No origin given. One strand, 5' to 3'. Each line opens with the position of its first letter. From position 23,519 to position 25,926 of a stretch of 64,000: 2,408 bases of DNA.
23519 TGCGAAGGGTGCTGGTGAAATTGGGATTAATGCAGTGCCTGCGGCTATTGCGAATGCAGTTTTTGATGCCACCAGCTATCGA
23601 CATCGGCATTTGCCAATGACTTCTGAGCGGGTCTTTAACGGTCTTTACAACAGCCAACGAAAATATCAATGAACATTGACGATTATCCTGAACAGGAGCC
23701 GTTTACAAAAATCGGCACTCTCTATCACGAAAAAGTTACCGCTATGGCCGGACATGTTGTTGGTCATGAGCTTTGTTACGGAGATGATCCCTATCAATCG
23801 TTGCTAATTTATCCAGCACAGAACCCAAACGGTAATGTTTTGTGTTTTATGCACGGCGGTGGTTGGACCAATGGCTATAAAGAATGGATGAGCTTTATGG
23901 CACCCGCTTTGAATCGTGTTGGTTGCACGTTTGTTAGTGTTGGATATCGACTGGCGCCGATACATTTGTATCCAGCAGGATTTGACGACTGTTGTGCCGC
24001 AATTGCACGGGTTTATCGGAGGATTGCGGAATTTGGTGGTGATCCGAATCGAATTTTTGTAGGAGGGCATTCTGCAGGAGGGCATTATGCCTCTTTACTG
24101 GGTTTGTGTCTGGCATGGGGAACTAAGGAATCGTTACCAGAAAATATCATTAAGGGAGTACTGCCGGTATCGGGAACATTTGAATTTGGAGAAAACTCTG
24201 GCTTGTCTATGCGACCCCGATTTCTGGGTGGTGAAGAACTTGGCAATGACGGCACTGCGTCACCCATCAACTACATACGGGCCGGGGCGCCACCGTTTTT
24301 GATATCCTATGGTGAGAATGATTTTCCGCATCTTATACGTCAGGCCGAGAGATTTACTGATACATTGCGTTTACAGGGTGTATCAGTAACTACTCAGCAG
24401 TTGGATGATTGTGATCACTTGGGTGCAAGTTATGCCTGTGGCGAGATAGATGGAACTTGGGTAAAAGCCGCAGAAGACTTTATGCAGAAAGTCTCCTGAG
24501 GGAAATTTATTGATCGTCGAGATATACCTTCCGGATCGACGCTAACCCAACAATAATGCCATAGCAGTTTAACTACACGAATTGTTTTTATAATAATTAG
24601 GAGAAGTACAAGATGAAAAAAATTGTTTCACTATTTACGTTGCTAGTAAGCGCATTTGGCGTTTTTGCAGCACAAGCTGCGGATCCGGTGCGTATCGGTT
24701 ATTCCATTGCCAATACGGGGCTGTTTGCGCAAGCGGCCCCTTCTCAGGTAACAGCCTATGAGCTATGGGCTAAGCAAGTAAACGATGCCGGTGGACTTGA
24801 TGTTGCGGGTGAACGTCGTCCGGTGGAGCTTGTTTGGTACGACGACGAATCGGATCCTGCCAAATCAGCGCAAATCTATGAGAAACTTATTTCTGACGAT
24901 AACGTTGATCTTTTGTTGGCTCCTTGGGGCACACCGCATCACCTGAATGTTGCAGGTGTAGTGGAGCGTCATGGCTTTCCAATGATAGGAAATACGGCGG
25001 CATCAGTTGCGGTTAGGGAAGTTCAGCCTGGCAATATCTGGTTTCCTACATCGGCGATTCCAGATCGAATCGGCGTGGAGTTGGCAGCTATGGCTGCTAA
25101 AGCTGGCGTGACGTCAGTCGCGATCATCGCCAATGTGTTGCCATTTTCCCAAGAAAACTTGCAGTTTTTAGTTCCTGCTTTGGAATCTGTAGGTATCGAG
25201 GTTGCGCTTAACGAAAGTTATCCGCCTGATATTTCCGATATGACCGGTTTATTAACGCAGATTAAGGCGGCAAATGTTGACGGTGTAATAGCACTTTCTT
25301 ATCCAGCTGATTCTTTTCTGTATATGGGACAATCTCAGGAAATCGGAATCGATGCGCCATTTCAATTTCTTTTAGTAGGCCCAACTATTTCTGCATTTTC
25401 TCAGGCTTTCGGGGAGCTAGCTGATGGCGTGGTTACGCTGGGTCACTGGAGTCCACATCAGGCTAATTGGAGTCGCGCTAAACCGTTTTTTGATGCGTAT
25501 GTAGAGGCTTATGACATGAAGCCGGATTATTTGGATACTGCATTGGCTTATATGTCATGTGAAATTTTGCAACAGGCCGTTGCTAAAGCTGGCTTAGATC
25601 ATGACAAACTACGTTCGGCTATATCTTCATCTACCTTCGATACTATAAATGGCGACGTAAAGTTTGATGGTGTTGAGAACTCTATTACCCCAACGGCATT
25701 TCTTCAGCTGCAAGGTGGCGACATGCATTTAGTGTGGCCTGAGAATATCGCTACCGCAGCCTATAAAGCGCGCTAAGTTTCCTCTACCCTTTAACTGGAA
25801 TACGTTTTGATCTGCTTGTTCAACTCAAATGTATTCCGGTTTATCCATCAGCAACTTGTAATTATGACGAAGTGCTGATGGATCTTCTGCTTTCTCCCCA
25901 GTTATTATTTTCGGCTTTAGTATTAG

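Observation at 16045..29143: Incomplete NicX-type N-heteroaromatic catabolic island with its own cofactor maturation genes and a Liv-type importer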

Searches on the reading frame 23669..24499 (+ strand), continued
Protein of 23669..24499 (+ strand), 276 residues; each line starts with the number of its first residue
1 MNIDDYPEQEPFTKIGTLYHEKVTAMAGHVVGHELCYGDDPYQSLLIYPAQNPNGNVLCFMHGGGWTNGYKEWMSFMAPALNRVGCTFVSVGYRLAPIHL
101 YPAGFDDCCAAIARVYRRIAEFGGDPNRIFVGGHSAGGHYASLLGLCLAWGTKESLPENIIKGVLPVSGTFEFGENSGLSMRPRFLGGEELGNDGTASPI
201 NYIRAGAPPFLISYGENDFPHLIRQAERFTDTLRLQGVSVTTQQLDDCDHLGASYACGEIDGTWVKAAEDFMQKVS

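Call 70: predict_structure(alignment_id=A2)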
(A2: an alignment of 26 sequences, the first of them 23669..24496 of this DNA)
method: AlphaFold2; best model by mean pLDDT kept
length: 276 residues; sequences in the alignment: 26
mean_pLDDT: 92.5   pTM: 0.92
mean pLDDT of the five models: 92.5, 91.7, 91.7, 91.5, 90.6
residues with pLDDT >= 90: 207; 70-90: 62; 50-70: 7; < 50: 0
segments of 3 or more residues with pLDDT < 50: none
pLDDT, mean of each block of 10 residues (from residue 1): 75 81 88 92 95 98 74 93 97 86 94 98 98 95 96 92 97 90 89 95 97 97 97 98 97 93 97 91
secondary structure, 60 per line:
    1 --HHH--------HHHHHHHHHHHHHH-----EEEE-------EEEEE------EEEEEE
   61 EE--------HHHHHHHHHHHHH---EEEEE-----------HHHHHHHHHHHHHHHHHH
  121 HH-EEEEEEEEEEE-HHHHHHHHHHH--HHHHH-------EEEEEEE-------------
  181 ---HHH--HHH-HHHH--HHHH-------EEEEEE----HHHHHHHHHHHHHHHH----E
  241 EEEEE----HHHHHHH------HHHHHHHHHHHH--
elements in order: H14-27 E33-36 E44-48 E55-62 H71-83 E87-91 H103-122 E124-134 H136-146 H149-153 E161-167 H193-196 H199-202 E210-215 H220-235 E240-245 H250-256 H263-274

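Call 72: fold_search(model_id=the predicted structure, library=pdb)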
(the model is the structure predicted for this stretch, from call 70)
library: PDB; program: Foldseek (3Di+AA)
matches with E <= 10: 1772; with E <= 0.001: 1352
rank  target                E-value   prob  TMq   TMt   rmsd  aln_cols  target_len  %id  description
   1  1jji_A                2.2e-17  1.00  0.72  0.65   5.3       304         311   24  The Crystal Structure of a Hyper-thermophilic Carboxylesterase from the Archaeon Archaeoglobus fulgidus (released 2001-12-05)
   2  2c7b_B                7.2e-17  1.00  0.75  0.72   4.4       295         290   22  The Crystal Structure of EstE1, a New Thermophilic and Thermostable Carboxylesterase Cloned from a Metagenomic Library (released 2005-12-01)
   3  6xyc                  1.2e-16  1.00  0.72  0.70   4.1       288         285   19  Truncated form of carbohydrate esterase from gut microbiota (released 2021-01-27)
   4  2hm7                  1.6e-16  1.00  0.68  0.62   8.0       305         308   22  Crystal Structure Analysis of the G84S EST2 mutant (released 2007-06-26)
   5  5l2p_A                1.8e-16  1.00  0.70  0.63   4.8       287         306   20  Structure of arylesterase (released 2017-08-09)
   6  1u4n                  1.8e-16  1.00  0.65  0.59   5.3       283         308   23  Crystal Structure Analysis of the M211S/R215L EST2 mutant (released 2004-10-05)
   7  9ju4_A                1.9e-16  1.00  0.64  0.58   5.1       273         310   23  Crystal structure of the Thermotoga maritima cold shock protein mutant Est#13 in complex with AacEst (released 2025-01-15)
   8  4zrs_A                2.8e-16  1.00  0.77  0.74   4.5       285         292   24  Crystal structure of a cloned feruloyl esterase from a soil metagenomic library (released 2016-02-03)
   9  5l2p_C                2.8e-16  1.00  0.71  0.66   4.9       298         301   20  Structure of arylesterase (released 2017-08-09)
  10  9n8r                  4.8e-16  1.00  0.77  0.77   5.6       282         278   20  Lipase 1 from Pseudomonas chlororaphis PA23 (released 2026-02-11)
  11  6tkx                  5.8e-16  1.00  0.73  0.70   4.1       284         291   20  Carbohydrate esterase from gut microbiota (released 2020-12-16)
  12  2yh2_C                5.8e-16  1.00  0.73  0.67   4.6       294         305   20  Pyrobaculum calidifontis esterase monoclinic form (released 2011-05-18)
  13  5l2p_B                5.8e-16  1.00  0.69  0.63   4.5       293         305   20  Structure of arylesterase (released 2017-08-09)
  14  1lzk                  6.9e-16  1.00  0.71  0.63   6.2       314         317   23  BACTERIAL HEROIN ESTERASE COMPLEX WITH TRANSITION STATE ANALOG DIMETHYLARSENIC ACID (released 2003-01-28)
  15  2yh2_D                8.3e-16  1.00  0.70  0.63   6.1       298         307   20  Pyrobaculum calidifontis esterase monoclinic form (released 2011-05-18)
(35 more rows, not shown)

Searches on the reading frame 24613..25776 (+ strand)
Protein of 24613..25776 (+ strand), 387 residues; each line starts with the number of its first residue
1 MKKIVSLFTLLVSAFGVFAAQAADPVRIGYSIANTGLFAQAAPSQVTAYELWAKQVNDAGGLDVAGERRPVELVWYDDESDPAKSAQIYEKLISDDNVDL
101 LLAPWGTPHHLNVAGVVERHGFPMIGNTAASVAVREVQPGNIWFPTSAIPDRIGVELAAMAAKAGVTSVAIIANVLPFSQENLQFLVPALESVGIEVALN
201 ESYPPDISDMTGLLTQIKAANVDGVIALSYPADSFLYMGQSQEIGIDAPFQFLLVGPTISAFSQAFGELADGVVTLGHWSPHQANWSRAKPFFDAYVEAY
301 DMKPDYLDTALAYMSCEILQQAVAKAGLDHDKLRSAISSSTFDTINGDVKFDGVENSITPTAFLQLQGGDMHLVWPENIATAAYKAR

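Call 3: search_protein_families(library=pfam, proteins=[window:24613-25776:+])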
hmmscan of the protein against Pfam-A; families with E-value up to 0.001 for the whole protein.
window:24613-25776:+ (387 aa): 3 families
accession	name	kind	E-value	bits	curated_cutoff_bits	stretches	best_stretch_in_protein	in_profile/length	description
PF13458.12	Peripla_BP_6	-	5.6e-56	191.1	31.7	1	25-358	1-329/343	Periplasmic binding protein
PF13433.12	Peripla_BP_5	-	1.1e-13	51.5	27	1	27-360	2-329/363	Periplasmic binding protein domain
PF01094.35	ANF_receptor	-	3.8e-06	26.6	25.4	1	76-352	30-335/353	Receptor family ligand binding region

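Call 4: search_protein_families(library=ncbifam, proteins=[window:24613-25776:+])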
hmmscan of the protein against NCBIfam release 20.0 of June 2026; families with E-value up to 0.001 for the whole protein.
window:24613-25776:+ (387 aa): 3 families
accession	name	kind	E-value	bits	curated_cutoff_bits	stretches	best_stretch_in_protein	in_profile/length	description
NF011933.0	PRK15404.1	subfamily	2.3e-15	56.6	477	1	11-352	12-345/370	high-affinity branched-chain amino acid ABC transporter substrate-binding protein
TIGR03407.1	urea_ABC_UrtA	exception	1.1e-11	44.2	492.75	1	29-365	4-337/361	urea ABC transporter substrate-binding protein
TIGR03669.1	urea_ABC_arch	equivalog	3e-11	42.9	494.8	1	34-365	9-334/375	urea ABC transporter substrate-binding protein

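Call 26: search_solved_structures(query=window:24613-25776:+, max_evalue=0.00001)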
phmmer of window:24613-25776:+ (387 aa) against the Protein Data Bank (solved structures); distinct sequences matched with E-value up to 0.00001: 20.
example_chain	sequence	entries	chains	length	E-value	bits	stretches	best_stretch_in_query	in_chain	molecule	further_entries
4gnr_A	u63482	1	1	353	4.6e-15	58.7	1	25-369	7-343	ABC transporter substrate-binding protein-branched chain amino acid transport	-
3sg0_A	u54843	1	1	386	1e-11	47.7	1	5-277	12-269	Extracellular ligand-binding receptor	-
7ylt_B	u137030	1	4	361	1.4e-11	47.3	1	63-228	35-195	Putative ABC transporter, substrate-binding protein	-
4obb_A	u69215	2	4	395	1.4e-11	47.3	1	24-322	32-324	Amino acid/amide ABC transporter substrate-binding protein, HAAT family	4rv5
4nqr_A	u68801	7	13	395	1.6e-11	47.1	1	24-322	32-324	Amino acid/amide ABC transporter substrate-binding protein, HAAT family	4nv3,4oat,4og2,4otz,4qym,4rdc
4ey3_A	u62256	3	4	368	3.9e-11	45.8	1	22-364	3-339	Twin-arginine translocation pathway signal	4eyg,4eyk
4dqd_A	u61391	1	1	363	4.6e-11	45.6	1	66-277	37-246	Extracellular ligand-binding receptor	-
3td9_A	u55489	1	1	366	7e-11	45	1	67-356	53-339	Branched chain amino acid ABC transporter, periplasmic amino acid-binding protein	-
4q6w_A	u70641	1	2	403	2.1e-10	43.4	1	13-277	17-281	Putative leu/ile/val-binding protein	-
4mpt_A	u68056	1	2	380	3.4e-09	39.4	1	21-277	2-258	Putative leu/ile/val-binding protein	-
4evq_A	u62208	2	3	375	3.4e-09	39.4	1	23-370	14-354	Putative ABC transporter subunit, substrate-binding component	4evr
7s6e_A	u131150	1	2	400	9.2e-09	38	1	23-350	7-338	Urea ABC transporter, periplasmic urea-binding protein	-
3hut_A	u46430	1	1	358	1e-08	37.9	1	28-371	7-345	putative branched-chain amino acid ABC transporter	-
8tg1_A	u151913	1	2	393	1.2e-08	37.6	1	26-378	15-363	Extracellular ligand-binding receptor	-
7s6f_A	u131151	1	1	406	1.3e-08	37.5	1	21-351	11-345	Putative urea ABC transporter, urea binding protein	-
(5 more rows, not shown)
